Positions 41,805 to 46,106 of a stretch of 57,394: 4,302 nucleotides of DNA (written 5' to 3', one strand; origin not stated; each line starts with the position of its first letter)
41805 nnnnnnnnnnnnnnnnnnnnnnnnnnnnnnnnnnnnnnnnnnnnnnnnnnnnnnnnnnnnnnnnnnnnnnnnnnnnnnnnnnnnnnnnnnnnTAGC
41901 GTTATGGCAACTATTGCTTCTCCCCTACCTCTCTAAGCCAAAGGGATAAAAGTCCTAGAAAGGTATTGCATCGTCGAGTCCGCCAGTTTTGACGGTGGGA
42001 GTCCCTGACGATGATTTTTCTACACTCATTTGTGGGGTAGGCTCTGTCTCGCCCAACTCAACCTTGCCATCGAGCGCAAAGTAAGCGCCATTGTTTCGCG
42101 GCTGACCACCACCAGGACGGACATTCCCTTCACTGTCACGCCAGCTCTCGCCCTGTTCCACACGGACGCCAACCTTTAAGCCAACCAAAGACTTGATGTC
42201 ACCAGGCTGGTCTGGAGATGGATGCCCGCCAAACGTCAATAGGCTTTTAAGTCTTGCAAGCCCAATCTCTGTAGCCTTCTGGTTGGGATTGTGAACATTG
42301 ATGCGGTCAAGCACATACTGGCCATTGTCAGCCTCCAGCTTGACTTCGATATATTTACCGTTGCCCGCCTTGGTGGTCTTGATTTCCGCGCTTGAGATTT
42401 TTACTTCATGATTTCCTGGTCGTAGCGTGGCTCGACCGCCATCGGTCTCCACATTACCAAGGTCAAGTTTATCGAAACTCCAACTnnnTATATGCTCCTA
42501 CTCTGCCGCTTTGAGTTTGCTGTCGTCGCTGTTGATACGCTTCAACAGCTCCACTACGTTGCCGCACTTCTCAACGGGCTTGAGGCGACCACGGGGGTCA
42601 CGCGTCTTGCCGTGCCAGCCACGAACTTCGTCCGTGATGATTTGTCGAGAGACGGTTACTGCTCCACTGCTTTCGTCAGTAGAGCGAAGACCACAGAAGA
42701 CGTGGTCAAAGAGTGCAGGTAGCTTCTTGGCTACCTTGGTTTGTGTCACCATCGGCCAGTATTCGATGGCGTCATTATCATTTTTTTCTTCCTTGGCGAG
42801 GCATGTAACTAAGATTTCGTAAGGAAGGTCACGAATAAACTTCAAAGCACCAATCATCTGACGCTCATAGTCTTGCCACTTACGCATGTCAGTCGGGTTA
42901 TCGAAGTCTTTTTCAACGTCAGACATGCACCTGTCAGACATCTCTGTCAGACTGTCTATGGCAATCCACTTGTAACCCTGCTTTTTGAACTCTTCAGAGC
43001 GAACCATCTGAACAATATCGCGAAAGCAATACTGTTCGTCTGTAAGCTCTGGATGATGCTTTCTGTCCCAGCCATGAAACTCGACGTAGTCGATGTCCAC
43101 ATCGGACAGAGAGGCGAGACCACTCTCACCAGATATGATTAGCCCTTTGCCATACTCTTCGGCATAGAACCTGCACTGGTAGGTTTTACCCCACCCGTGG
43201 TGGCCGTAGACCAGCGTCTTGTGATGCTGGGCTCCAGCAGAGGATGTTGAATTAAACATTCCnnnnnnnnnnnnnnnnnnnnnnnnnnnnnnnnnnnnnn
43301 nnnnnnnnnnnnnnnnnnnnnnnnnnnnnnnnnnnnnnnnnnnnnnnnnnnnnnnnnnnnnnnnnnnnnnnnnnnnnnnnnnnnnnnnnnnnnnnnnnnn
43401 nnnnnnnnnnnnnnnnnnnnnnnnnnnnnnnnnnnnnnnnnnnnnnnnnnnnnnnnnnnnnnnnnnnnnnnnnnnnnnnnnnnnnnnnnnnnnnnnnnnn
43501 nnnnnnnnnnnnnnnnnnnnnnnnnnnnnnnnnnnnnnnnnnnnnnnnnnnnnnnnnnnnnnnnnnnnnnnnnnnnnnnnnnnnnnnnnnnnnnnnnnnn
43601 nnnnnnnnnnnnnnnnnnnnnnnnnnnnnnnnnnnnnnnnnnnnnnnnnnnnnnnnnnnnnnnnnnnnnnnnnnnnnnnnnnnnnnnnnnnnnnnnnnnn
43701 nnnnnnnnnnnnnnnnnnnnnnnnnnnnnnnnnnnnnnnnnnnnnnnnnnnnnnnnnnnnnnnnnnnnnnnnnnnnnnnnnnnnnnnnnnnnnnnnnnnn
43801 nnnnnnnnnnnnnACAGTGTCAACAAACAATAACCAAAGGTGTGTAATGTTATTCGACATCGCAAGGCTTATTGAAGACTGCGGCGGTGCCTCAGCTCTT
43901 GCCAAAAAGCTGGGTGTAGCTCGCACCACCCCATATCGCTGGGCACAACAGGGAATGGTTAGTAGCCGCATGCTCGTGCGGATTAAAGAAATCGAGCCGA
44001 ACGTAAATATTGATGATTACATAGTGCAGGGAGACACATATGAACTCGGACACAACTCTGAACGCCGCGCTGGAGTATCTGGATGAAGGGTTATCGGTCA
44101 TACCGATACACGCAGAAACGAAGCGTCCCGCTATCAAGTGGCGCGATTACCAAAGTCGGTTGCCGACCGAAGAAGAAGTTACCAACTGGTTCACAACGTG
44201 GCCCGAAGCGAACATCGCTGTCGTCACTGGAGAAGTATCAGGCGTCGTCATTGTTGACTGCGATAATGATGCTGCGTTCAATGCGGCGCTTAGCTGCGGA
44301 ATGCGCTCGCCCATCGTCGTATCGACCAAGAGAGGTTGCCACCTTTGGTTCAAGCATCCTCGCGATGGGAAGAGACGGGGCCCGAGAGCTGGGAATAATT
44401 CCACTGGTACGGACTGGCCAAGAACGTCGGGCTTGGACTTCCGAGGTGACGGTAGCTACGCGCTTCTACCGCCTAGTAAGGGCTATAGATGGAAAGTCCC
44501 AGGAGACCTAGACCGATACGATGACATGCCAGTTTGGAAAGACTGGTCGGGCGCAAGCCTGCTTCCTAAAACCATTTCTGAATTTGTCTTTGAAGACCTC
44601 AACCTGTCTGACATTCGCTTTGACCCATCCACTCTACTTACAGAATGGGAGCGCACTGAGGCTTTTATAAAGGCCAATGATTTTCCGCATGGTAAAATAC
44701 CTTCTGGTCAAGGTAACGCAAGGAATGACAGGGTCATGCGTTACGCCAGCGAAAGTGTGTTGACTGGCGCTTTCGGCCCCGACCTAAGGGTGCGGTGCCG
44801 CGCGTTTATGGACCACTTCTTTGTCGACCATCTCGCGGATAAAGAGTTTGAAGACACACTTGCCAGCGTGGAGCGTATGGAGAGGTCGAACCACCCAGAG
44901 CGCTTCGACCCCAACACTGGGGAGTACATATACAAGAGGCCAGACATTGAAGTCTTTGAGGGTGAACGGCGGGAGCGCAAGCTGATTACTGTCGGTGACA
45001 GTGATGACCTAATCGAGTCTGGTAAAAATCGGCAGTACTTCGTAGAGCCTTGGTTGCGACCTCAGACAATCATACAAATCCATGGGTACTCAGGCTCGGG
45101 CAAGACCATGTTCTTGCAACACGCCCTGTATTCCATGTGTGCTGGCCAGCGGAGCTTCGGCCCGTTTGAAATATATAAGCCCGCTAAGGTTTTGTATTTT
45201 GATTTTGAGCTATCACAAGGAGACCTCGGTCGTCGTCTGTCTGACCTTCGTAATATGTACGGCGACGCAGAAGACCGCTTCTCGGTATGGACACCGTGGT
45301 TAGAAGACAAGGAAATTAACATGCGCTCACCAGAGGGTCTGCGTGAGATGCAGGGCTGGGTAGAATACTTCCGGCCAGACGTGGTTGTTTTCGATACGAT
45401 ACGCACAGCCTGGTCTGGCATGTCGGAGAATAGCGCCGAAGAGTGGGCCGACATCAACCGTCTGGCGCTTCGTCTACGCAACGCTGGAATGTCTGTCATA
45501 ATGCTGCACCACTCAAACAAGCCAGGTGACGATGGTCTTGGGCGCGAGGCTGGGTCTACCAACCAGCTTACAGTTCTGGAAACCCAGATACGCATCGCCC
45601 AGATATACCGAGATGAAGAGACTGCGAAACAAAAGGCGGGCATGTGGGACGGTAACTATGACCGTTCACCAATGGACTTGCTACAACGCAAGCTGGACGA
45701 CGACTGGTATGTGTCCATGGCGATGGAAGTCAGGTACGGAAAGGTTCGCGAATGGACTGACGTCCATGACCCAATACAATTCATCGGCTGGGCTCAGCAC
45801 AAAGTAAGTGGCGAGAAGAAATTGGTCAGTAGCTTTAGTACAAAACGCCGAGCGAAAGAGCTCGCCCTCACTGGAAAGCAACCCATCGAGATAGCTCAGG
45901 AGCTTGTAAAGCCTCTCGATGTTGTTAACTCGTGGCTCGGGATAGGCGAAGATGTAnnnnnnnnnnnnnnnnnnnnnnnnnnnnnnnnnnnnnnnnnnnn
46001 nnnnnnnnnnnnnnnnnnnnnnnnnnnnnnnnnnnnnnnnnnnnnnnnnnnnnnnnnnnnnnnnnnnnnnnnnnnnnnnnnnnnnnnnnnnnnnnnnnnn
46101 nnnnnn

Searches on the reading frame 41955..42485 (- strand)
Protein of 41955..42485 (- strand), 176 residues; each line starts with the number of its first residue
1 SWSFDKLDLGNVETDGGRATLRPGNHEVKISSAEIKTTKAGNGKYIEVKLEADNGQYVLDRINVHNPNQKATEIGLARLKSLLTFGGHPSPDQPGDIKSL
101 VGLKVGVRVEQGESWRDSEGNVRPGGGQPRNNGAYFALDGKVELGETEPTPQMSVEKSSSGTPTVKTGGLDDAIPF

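Call 13: search_protein_families(library=phrogs, proteins=[window:41955-42485:-], max_evalue=0.001)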
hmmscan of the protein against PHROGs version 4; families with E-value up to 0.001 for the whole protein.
window:41955-42485:- (176 aa): 3 families
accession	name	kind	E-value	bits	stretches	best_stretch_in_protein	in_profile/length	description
phrog_6015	-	DNA, RNA and nucleotide metabolism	3.2e-11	44.4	1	17-81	17-85/273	single strand DNA binding protein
phrog_2300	-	unknown function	7e-10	40.2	1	13-131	41-153/347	-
phrog_13350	-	unknown function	3.5e-07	31.1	1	8-99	10-105/302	-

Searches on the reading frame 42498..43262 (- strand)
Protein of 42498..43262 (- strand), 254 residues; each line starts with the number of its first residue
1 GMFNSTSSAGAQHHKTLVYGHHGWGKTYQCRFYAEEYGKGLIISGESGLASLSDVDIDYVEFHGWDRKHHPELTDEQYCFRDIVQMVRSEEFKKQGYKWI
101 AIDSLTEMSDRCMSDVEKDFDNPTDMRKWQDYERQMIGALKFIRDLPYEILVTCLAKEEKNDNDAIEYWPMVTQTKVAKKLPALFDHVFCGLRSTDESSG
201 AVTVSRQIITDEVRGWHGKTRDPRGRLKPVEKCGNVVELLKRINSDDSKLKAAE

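Call 13: search_protein_families(library=phrogs, proteins=[window:42498-43262:-], max_evalue=0.001)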
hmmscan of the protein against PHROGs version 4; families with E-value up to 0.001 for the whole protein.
window:42498-43262:- (254 aa): 2 families
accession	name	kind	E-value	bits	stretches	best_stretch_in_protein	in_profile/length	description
phrog_124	-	DNA, RNA and nucleotide metabolism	1.9e-26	94.3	1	7-251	37-265/382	Sak4-like ssDNA annealing protein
phrog_2872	-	DNA, RNA and nucleotide metabolism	0.00029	21.5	0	15-165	4-139/219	Sak4-like ssDNA annealing protein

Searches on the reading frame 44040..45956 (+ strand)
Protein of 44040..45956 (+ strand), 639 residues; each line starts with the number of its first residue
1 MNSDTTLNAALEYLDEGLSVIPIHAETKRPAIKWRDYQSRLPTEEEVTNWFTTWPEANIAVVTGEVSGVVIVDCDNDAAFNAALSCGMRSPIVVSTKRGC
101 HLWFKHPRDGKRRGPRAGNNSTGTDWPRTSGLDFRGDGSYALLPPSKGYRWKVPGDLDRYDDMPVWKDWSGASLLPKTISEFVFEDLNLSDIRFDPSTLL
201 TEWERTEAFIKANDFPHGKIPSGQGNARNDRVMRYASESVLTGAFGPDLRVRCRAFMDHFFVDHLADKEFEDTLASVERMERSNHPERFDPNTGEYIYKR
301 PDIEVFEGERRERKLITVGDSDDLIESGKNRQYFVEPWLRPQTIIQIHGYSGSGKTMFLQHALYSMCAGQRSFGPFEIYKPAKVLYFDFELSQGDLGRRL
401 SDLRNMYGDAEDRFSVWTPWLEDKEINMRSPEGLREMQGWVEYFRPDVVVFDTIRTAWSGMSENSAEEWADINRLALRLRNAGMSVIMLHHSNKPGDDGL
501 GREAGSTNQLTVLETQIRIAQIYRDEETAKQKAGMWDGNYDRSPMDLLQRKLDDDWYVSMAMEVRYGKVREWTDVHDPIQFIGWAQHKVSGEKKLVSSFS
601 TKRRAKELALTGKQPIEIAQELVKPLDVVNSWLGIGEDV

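Call 13: search_protein_families(library=phrogs, proteins=[window:44040-45956:+], max_evalue=0.001)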
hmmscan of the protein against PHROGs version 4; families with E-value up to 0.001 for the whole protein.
window:44040-45956:+ (639 aa): 14 families
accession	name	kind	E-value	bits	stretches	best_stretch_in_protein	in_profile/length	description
phrog_1156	-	DNA, RNA and nucleotide metabolism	1.5e-19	71.1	1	6-207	13-221/855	DNA primase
phrog_906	-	DNA, RNA and nucleotide metabolism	2.9e-19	70.3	2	328-501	513-682/872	DNA polymerase/primase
phrog_19930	-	DNA, RNA and nucleotide metabolism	1e-11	44.9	1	9-79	13-83/865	DNA polymerase/primase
phrog_239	-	DNA, RNA and nucleotide metabolism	6.1e-10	39.7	1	338-499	354-523/801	DNA primase/helicase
phrog_5852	-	DNA, RNA and nucleotide metabolism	3.9e-08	33.9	1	44-147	123-219/242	DNA polymerase/primase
phrog_695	-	DNA, RNA and nucleotide metabolism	8.6e-08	32.4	1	6-284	8-271/704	DNA polymerase/primase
phrog_25693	-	unknown function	1e-07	31.9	1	342-508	50-229/405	-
phrog_3123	-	unknown function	1.7e-07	31.2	1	335-498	334-511/583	-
phrog_2597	-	DNA, RNA and nucleotide metabolism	6.4e-06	26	1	334-495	359-517/747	DNA primase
phrog_6012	-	DNA, RNA and nucleotide metabolism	9.6e-06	26.1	1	445-506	248-306/447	DNA helicase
phrog_10729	-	DNA, RNA and nucleotide metabolism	0.00011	21.5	1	5-155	13-164/722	DNA polymerase/primase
phrog_5177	-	DNA, RNA and nucleotide metabolism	0.0003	19.8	1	3-149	17-161/876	DNA polymerase/primase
phrog_2850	-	unknown function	0.00033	20.7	1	327-499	143-314/465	-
phrog_19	-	DNA, RNA and nucleotide metabolism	0.00074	19.5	0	339-400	350-400/621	DnaB-like replicative helicase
